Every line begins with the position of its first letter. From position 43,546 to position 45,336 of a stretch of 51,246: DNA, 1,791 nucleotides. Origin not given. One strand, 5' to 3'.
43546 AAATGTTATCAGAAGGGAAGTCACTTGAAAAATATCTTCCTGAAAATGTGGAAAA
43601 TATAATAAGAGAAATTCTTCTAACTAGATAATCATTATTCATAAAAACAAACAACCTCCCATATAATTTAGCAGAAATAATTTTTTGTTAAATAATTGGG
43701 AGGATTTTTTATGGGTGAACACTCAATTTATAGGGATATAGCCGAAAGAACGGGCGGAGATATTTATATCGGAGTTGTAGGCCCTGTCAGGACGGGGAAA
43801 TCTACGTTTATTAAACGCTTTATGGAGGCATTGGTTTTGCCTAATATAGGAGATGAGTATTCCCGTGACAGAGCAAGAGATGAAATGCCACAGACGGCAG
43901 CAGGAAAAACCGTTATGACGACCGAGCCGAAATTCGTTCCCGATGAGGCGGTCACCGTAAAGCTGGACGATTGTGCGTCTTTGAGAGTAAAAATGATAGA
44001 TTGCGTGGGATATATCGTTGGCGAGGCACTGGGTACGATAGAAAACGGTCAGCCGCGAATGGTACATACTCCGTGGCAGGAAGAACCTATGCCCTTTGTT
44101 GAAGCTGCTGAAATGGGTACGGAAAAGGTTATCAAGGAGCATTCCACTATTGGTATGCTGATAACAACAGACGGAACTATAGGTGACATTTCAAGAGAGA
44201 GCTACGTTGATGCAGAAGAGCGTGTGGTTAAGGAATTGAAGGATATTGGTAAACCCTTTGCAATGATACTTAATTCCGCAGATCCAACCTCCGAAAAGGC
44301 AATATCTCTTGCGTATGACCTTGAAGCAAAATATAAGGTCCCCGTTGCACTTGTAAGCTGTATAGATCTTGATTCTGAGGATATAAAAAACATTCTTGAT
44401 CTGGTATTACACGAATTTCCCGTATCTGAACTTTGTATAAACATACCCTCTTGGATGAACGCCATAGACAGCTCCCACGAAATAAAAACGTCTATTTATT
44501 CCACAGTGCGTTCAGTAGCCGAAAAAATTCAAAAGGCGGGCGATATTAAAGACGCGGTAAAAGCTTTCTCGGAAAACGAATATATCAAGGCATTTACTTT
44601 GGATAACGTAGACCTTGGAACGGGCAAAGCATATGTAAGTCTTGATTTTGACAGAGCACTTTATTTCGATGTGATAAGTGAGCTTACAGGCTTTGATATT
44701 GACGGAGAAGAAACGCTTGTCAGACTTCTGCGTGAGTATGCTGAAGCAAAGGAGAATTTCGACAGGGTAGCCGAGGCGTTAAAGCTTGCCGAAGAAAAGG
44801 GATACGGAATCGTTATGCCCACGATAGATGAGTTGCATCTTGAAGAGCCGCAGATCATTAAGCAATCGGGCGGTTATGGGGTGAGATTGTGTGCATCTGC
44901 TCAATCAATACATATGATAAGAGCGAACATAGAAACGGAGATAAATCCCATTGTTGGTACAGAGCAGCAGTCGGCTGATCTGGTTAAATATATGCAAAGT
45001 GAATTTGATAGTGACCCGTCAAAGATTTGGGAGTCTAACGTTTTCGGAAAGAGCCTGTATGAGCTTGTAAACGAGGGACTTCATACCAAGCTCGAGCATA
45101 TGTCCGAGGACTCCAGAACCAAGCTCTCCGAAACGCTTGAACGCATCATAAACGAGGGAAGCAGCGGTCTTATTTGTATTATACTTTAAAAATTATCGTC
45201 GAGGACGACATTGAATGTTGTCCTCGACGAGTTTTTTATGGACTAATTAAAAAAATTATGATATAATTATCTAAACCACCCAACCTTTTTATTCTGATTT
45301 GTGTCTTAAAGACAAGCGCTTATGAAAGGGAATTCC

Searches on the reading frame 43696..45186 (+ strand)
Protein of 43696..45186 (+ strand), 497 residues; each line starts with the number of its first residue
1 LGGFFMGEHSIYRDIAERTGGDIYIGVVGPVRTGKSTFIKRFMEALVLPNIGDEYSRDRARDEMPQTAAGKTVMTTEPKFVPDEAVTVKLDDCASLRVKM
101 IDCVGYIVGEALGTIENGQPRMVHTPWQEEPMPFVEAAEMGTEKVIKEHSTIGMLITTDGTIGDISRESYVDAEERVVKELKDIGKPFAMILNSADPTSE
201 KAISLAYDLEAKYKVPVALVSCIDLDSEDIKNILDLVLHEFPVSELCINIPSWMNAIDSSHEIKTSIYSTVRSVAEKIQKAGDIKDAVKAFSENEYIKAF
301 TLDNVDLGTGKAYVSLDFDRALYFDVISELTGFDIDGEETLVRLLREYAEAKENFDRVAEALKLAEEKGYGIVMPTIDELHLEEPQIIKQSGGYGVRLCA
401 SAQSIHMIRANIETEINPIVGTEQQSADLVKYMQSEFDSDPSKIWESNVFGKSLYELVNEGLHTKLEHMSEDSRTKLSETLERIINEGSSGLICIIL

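Call 86: search_protein_families(library=pfam, proteins=[window:43696-45186:+], max_evalue=0.001)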
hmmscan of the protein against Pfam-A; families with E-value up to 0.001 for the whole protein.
window:43696-45186:+ (497 aa): 4 families
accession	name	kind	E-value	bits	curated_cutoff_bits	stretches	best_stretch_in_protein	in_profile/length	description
PF09547.16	SpoIVA_ATPase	-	2.4e-112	374.5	26.6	1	6-242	1-237/237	Stage IV sporulation protein A, ATPase domain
PF20438.3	SpoIVA_middle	-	4.1e-64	216.4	25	1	243-421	1-179/179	Stage IV sporulation protein A, middle domain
PF20439.3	SpoIVA_C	-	2.9e-34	117.5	25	1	422-497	1-76/76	Sporulation stage IV protein A, C-terminal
PF00702.32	Hydrolase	-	0.00072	20.4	26.4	0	322-392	65-136/191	haloacid dehalogenase-like hydrolase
